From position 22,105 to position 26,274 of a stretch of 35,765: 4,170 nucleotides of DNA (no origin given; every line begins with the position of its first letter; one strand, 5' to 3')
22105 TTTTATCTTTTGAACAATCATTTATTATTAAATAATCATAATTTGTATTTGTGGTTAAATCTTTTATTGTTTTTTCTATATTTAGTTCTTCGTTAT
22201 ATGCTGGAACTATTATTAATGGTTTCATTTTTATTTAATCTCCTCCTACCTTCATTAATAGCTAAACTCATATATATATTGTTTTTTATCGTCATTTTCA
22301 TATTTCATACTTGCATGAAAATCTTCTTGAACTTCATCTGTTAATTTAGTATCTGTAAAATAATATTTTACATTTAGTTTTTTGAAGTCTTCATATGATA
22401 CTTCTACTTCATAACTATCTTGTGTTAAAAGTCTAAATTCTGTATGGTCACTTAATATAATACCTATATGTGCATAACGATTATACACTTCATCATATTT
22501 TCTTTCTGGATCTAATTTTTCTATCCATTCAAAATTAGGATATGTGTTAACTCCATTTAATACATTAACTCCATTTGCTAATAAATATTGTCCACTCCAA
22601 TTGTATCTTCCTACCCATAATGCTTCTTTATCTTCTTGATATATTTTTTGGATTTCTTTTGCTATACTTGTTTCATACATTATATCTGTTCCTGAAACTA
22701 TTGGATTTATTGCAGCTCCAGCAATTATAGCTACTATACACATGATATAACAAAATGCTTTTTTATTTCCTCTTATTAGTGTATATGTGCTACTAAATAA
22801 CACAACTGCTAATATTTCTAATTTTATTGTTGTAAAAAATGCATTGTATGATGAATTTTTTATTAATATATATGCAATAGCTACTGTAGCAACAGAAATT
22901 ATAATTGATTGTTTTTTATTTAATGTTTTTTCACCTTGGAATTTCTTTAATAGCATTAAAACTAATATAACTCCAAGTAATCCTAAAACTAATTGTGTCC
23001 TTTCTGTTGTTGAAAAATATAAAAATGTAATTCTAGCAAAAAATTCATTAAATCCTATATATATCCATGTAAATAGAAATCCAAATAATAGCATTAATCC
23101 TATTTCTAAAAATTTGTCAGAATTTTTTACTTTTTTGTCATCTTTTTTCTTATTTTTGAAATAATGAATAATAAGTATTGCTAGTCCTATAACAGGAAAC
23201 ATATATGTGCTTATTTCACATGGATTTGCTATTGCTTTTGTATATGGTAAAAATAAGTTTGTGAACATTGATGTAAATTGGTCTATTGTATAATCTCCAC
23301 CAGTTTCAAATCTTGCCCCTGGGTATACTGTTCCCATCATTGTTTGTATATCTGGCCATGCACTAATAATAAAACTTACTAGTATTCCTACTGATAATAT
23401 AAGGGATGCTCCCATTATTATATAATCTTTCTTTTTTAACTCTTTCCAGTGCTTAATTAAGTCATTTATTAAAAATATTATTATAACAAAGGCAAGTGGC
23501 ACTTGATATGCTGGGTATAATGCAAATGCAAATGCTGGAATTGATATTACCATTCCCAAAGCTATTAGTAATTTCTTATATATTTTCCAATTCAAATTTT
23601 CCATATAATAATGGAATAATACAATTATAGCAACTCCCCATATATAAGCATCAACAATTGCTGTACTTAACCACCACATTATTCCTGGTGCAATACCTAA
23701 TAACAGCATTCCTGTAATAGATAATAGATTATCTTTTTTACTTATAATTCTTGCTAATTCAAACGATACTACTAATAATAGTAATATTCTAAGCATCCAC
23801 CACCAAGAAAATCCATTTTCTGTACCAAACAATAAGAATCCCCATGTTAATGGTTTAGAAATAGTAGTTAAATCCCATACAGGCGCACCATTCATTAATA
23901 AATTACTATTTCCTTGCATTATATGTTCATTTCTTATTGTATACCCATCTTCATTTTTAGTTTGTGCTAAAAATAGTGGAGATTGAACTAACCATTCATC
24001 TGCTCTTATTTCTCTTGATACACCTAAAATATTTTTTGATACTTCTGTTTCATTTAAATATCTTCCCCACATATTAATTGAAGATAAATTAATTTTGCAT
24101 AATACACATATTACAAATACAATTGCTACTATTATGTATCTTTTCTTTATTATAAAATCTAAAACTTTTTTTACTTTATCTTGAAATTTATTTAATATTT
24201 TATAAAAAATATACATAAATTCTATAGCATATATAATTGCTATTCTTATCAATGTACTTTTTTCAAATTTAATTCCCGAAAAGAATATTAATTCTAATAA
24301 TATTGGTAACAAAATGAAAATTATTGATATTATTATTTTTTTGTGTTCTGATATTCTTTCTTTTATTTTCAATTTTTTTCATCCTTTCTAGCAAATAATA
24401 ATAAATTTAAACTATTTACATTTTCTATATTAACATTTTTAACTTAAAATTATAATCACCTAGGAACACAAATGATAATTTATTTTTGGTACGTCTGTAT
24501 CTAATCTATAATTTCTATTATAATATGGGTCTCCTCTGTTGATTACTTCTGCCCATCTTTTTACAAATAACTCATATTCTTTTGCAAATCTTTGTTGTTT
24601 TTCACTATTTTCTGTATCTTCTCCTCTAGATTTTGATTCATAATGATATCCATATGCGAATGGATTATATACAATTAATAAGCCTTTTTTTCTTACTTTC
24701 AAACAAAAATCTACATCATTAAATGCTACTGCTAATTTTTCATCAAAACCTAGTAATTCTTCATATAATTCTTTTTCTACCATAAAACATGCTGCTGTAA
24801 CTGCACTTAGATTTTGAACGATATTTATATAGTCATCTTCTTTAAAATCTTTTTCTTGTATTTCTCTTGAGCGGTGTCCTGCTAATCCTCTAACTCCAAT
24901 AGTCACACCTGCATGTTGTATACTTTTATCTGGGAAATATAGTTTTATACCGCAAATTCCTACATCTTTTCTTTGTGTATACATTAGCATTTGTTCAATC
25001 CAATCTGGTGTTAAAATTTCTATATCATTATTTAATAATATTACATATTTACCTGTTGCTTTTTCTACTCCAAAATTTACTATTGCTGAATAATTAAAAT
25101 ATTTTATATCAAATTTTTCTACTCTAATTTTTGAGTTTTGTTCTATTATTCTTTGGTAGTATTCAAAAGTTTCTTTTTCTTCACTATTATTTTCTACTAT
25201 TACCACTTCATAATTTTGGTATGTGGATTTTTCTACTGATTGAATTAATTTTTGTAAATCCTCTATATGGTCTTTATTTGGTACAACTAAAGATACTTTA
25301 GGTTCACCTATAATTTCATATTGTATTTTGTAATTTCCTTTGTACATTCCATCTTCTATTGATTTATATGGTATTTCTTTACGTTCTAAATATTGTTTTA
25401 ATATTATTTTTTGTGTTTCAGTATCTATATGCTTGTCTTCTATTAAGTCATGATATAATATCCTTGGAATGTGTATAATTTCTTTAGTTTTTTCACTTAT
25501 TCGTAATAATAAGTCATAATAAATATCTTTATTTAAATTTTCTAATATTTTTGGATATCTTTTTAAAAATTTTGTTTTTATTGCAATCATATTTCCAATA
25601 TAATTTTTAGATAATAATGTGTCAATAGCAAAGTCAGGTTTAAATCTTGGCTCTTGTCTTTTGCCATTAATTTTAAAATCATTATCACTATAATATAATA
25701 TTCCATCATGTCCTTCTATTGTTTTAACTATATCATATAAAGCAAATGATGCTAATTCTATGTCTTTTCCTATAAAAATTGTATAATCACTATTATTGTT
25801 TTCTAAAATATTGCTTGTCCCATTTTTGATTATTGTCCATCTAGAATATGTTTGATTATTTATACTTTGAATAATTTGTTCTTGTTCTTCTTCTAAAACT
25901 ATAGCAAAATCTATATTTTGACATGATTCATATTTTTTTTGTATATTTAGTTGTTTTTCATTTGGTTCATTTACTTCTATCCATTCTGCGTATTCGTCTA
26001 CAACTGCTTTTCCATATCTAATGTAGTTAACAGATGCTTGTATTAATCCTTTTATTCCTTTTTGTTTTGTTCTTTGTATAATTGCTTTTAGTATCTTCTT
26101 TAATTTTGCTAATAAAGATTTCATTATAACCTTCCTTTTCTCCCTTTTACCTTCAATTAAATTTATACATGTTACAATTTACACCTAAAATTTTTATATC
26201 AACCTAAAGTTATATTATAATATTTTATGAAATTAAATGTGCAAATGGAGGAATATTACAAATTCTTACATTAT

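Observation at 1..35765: One co-directional island encodes a rhamnose-type wall polymer and four ChW-anchored exoenzymes, suggesting the polymer is the ChW ligand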

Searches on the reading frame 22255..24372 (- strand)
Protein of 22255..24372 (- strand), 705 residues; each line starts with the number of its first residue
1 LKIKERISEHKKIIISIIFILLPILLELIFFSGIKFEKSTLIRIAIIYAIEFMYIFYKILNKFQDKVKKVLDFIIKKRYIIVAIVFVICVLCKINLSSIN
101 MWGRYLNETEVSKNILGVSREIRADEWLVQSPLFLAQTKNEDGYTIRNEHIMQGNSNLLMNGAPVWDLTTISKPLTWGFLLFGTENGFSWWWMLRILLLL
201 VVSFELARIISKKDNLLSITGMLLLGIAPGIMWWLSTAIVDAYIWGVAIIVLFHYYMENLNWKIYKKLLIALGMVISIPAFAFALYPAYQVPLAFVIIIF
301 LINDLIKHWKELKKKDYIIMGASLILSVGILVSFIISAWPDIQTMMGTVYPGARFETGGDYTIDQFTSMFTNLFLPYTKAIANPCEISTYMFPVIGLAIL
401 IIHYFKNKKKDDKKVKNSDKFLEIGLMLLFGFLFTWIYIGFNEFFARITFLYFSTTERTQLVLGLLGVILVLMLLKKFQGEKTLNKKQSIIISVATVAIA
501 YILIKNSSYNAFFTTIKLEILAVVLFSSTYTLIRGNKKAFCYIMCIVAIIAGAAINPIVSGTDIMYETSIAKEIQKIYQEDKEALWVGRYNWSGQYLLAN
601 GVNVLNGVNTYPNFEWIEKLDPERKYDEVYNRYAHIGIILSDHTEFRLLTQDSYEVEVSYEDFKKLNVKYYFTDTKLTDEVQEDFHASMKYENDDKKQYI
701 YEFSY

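Call 5: search_protein_families(library=pfam, proteins=[window:22255-24372:-])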
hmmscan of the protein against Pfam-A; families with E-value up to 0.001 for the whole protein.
window:22255-24372:- (705 aa): 2 families
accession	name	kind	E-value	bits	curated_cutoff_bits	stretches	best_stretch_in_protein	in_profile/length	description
PF24677.1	DUF7657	-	2.1e-108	363.1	26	1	78-476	3-400/401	Domain of unknown function (DUF7657)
PF24672.1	DUF7654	-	3.4e-37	127.8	27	1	565-703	2-141/145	Domain of unknown function (DUF7654)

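Call 31: search_protein_families(library=ncbifam, proteins=[window:22255-24372:-], max_evalue=0.01)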
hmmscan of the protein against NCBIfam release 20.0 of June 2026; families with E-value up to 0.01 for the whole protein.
window:22255-24372:- (705 aa): 0 families

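Call 32: search_solved_structures(query=window:22255-24372:-, max_evalue=1)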
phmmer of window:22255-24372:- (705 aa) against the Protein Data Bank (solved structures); distinct sequences matched with E-value up to 1: 1.
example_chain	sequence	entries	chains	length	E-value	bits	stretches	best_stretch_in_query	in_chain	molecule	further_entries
9h38_A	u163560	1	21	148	0.061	15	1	345-384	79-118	Flagellar hook-length control protein FliK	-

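Call 39: search_protein_families(library=pfam, proteins=[window:22255-24372:-], max_evalue=10)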
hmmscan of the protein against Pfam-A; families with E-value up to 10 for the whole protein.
window:22255-24372:- (705 aa): 4 families
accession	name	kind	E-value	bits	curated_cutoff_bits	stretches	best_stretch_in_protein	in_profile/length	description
PF24677.1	DUF7657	-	2.1e-108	363.1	26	1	78-476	3-400/401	Domain of unknown function (DUF7657)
PF24672.1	DUF7654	-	3.4e-37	127.8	27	1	565-703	2-141/145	Domain of unknown function (DUF7654)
PF06072.16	Herpes_US9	-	0.46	10.8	23.7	1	533-550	26-43/61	Alphaherpesvirus tegument protein US9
PF07695.17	7TMR-DISM_7TM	-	2.2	8.6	29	2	433-556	36-169/205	7TM diverse intracellular signalling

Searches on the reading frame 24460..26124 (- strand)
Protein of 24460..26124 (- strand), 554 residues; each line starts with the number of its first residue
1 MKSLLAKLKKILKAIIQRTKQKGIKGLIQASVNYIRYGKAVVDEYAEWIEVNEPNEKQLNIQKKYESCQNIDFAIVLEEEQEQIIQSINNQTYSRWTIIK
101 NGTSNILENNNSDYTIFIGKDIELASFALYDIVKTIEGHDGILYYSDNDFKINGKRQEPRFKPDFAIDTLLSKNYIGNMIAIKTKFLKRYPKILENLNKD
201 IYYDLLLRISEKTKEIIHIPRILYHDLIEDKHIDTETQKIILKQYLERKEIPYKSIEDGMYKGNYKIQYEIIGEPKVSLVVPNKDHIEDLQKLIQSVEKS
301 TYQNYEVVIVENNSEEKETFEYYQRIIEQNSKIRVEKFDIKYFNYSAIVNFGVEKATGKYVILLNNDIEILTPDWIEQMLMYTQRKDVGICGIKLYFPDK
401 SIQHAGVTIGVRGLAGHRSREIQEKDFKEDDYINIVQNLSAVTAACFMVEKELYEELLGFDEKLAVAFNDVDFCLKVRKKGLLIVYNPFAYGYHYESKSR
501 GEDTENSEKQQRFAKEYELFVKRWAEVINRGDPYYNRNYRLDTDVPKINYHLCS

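Call 5: search_protein_families(library=pfam, proteins=[window:24460-26124:-])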
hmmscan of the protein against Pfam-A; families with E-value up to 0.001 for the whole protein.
window:24460-26124:- (554 aa): 4 families
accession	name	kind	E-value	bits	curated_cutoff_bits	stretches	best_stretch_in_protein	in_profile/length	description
PF00535.33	Glycos_transf_2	-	1.9e-18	67.4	23.3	1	278-457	1-167/168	Glycosyl transferase family 2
PF13641.12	Glyco_tranf_2_3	-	5.8e-10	40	27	1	275-499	1-216/230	Glycosyltransferase like family 2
PF13712.12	Glyco_tranf_2_5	-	3.2e-08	34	27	1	308-517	3-210/210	Glycosyltransferase like family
PF10111.15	Glyco_tranf_2_2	-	1.2e-07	32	27.3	1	283-480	6-202/276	Glycosyltransferase like family 2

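Call 31: search_protein_families(library=ncbifam, proteins=[window:24460-26124:-], max_evalue=0.01)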
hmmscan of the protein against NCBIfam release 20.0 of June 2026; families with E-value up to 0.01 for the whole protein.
window:24460-26124:- (554 aa): 15 families
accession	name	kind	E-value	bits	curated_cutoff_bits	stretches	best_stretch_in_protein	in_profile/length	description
NF038299.1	EPS_HpsN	equivalog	3.2e-18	65.8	425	1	275-501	1-227/317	hormogonium polysaccharide biosynthesis glycosyltransferase HpsN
TIGR03965.1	mycofact_glyco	equivalog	5.2e-17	61.9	280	1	275-494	74-280/467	mycofactocin biosynthesis glycosyltransferase MftF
NF047683.1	TeichurnBiosyTuaG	equivalog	4.8e-12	46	400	1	274-388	5-116/252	teichuronic acid biosynthesis protein TuaG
NF041875.1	EPS_EpsD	equivalog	1.6e-11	44.2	370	1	277-499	1-211/325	exopolysaccharide biosynthesis glycosyltransferase EpsD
NF050050.1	ProtGlycPglI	equivalog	2e-09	37.2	500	1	275-386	2-111/306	GalNAc(5)-diNAcBac-PP-undecaprenol beta-1,3-glucosyltransferase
NF007482.0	PRK10073.1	equivalog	2.8e-08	33.1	423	1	274-394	5-123/334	glycosyltransferase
NF041394.1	GtaseAglG_Halo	equivalog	6.2e-07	29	440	1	277-391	3-116/304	glucosyl-dolichyl phosphate glucuronosyltransferase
TIGR01556.1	rhamnosyltran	subfamily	7.2e-07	28.7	200.55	1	289-485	6-191/281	rhamnosyltransferase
TIGR04283.1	glyco_like_mftF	equivalog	1.9e-06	27.6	182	1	277-484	1-176/221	TIGR04283 family arsenosugar biosynthesis glycosyltransferase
TIGR03937.1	PgaC_IcaA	equivalog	2.1e-06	27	422.3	1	266-377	36-144/407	poly-beta-1,6-N-acetyl-D-glucosamine synthase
NF053739.1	GlytfEpsEBac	equivalog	1.7e-05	23.9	450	1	275-377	1-101/265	glycosyltransferase EpsE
TIGR04017.1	WcaA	equivalog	9.2e-05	22.2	495.75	1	274-381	4-108/279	colanic acid biosynthesis glycosyltransferase WcaA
NF007453.0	PRK10018.1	equivalog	0.00011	22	382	1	274-384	5-112/280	colanic acid biosynthesis glycosyltransferase WcaA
NF045692.1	OglycostaseCruG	equivalog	0.00024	20.1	600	1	276-336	42-101/386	2'-O-glycosyltransferase CruG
NF007986.1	PRK10714.1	equivalog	0.00025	20.2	529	1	276-378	7-110/316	undecaprenyl-phosphate 4-deoxy-4-formamido-L-arabinose transferase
